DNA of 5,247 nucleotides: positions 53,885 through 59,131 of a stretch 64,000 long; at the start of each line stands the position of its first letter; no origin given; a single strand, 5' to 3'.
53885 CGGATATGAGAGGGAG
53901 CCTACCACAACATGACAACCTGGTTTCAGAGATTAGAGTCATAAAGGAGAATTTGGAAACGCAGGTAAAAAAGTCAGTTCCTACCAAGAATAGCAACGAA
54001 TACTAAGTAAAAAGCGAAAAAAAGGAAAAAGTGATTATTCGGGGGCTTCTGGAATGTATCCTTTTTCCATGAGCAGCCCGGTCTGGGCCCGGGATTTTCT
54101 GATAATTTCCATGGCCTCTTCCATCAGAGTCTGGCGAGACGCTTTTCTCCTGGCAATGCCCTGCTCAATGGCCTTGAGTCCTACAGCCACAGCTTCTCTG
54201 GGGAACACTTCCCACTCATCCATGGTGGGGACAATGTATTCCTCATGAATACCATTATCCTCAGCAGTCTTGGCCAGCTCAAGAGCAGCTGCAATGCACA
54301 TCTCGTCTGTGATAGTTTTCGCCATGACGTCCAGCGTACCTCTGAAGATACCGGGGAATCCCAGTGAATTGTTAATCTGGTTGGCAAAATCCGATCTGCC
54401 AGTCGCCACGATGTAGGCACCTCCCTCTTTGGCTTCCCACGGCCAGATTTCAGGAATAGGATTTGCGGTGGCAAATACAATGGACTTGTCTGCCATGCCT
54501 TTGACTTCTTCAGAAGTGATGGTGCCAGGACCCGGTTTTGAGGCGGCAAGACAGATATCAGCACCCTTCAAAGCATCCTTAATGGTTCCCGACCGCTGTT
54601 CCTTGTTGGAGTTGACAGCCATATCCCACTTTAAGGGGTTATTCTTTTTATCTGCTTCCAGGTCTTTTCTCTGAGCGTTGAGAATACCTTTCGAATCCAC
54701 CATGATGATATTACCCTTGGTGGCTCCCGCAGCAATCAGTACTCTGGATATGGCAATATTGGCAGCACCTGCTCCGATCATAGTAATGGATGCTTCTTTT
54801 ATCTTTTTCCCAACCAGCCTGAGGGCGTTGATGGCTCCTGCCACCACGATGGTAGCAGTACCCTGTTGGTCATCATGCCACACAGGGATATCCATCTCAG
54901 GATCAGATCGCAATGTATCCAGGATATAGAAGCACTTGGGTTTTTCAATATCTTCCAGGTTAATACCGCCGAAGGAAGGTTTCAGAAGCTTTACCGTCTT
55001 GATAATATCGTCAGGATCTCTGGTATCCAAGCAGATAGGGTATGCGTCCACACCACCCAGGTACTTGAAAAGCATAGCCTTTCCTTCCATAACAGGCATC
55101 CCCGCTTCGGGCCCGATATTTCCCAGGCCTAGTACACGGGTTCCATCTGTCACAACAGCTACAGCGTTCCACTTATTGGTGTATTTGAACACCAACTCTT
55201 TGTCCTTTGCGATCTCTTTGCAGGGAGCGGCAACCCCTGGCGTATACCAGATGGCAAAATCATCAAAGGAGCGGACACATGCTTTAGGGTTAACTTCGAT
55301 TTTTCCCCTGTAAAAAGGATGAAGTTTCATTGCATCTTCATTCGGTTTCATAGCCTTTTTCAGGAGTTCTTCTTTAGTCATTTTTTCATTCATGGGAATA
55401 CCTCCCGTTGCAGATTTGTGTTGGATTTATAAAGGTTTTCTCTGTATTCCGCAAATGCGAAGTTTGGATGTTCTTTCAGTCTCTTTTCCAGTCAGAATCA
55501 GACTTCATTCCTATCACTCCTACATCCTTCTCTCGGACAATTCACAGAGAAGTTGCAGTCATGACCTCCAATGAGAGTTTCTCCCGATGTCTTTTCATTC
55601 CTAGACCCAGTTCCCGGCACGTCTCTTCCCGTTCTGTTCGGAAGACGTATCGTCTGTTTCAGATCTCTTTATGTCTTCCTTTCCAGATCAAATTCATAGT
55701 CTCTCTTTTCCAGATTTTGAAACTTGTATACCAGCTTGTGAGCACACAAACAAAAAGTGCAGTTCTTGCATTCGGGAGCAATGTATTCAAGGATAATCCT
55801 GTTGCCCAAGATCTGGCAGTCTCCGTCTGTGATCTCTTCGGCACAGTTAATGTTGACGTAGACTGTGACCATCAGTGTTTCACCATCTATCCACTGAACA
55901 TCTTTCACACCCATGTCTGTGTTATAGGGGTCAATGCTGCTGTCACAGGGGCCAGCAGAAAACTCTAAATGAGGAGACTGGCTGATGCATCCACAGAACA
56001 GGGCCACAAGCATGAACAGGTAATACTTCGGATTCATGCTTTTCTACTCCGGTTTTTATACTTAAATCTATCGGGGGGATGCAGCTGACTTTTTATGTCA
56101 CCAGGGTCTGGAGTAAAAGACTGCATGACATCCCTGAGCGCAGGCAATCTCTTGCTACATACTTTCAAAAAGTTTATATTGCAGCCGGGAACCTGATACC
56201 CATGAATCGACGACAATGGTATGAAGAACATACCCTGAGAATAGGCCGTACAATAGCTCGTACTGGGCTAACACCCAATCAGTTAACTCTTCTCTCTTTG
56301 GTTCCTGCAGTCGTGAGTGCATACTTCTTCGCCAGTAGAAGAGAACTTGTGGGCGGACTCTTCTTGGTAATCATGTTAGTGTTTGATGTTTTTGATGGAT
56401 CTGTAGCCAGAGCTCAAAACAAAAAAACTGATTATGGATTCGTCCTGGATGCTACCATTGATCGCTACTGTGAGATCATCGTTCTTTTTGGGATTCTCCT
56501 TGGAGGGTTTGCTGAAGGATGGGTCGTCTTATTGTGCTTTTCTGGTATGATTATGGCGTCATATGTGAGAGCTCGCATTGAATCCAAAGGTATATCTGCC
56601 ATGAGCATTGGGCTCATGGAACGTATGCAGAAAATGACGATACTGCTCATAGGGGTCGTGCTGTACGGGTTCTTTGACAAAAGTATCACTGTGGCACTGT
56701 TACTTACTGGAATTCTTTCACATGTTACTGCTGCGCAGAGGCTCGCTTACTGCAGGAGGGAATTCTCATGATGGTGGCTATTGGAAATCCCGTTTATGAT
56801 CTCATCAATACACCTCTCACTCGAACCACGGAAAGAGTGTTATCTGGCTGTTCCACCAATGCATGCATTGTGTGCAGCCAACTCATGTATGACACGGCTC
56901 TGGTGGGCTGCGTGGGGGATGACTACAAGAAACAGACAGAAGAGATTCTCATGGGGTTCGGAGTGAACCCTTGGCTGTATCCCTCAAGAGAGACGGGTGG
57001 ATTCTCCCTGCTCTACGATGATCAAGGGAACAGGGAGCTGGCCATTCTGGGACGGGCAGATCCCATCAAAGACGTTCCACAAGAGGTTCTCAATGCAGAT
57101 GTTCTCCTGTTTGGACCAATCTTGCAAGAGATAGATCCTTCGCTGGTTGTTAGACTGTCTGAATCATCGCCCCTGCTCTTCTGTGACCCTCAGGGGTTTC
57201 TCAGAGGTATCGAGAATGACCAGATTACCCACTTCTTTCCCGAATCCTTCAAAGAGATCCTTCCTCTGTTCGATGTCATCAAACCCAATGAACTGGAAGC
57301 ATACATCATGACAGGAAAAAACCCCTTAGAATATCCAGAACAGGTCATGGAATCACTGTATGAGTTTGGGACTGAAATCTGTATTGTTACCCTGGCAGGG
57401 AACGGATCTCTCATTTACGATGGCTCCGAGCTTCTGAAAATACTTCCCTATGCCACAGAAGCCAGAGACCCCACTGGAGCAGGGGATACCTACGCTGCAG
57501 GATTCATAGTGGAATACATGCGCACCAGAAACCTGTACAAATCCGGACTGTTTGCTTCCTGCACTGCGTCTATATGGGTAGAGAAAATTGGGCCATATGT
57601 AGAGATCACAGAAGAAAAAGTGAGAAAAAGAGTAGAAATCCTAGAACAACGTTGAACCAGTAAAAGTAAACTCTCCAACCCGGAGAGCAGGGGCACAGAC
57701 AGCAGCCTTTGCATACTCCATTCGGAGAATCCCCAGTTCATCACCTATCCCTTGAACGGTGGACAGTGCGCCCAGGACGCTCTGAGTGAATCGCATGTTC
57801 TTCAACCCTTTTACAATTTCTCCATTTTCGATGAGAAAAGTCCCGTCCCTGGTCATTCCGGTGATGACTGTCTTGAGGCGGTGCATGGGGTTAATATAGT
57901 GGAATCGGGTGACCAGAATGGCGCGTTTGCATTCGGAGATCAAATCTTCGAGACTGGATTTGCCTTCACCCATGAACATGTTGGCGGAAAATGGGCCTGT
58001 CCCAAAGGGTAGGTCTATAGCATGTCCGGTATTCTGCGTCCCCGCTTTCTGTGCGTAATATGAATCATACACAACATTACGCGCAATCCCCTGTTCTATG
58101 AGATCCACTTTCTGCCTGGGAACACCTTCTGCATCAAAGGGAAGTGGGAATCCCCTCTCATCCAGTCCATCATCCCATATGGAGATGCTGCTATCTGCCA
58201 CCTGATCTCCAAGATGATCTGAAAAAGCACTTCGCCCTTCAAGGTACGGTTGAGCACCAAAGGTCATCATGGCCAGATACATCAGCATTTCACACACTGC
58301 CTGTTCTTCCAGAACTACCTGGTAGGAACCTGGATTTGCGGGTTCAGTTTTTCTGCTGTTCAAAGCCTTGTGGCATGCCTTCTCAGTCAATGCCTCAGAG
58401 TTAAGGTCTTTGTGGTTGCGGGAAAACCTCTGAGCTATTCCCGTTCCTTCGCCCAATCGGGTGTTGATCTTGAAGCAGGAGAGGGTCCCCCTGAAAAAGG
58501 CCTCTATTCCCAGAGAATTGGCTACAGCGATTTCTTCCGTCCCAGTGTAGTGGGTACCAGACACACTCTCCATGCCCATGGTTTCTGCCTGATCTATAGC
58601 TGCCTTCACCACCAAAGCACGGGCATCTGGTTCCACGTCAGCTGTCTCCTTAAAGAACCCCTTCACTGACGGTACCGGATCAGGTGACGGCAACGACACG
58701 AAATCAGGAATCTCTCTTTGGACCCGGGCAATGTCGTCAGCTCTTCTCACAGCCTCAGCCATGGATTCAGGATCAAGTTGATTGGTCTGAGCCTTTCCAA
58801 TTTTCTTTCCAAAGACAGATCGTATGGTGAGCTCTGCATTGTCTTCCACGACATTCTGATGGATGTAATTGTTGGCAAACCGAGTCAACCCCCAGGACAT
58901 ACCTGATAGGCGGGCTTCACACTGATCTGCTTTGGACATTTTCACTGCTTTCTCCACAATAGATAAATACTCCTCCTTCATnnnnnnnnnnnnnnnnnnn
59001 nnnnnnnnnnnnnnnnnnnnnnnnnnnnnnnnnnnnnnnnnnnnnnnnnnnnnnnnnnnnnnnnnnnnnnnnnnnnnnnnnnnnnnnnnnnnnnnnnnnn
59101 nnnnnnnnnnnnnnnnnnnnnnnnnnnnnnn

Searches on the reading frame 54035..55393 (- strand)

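Call 49: search_protein_families(library=pfam, proteins=[window:54035-55393:-], max_evalue=0.0001)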
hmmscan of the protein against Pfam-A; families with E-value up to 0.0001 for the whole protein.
window:54035-55393:- (452 aa): 2 families
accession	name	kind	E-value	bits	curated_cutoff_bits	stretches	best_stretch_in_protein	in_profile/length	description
PF00390.24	malic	-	8.7e-31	107.6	23.1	1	30-162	2-182/182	Malic enzyme, N-terminal domain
PF03949.21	Malic_M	-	5.4e-23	82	23.5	1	177-395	2-243/258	Malic enzyme, NAD binding domain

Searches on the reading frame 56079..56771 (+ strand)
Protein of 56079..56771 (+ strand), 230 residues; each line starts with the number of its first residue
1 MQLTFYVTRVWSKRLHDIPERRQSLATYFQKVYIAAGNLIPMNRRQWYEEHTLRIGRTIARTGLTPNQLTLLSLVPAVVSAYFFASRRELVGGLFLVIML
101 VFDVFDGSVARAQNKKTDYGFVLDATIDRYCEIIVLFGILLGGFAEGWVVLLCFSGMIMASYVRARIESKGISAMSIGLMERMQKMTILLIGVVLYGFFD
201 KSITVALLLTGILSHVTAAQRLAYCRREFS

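Call 50: search_protein_families(library=pfam, proteins=[window:56079-56771:+], max_evalue=0.0001)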
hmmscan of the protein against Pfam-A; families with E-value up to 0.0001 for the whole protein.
window:56079-56771:+ (230 aa): 1 family
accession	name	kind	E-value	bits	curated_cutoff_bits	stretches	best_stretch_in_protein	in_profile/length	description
PF01066.26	CDP-OH_P_transf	-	2.6e-15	57.6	22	1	65-209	3-144/152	CDP-alcohol phosphatidyltransferase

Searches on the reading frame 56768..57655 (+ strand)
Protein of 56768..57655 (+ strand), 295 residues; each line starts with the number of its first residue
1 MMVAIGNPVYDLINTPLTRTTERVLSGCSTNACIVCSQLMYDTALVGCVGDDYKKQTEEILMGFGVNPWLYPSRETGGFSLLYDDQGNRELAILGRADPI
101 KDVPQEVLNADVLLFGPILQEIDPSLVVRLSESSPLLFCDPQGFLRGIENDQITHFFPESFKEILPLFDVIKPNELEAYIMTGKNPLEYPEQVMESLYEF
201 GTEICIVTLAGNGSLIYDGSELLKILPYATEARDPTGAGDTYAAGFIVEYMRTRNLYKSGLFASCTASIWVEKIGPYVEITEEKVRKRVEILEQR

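Call 50: search_protein_families(library=pfam, proteins=[window:56768-57655:+], max_evalue=0.0001)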
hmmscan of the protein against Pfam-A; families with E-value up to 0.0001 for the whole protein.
window:56768-57655:+ (295 aa): 1 family
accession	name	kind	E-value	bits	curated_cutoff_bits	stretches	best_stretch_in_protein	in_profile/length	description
PF00294.29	PfkB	-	6e-29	101.8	25.8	1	17-277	27-296/302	pfkB family carbohydrate kinase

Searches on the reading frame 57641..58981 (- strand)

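Call 50: search_protein_families(library=pfam, proteins=[window:57641-58981:-], max_evalue=0.0001)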
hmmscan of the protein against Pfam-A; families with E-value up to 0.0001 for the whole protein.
window:57641-58981:- (446 aa): 2 families
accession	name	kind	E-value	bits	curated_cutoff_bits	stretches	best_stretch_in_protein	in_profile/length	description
PF19289.4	PmbA_TldD_3rd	-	2.2e-47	161.5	22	1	217-442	1-220/220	PmbA/TldA metallopeptidase C-terminal domain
PF19290.4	PmbA_TldD_2nd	-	8.6e-06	26.6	20.9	1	127-209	21-108/109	PmbA/TldA metallopeptidase central domain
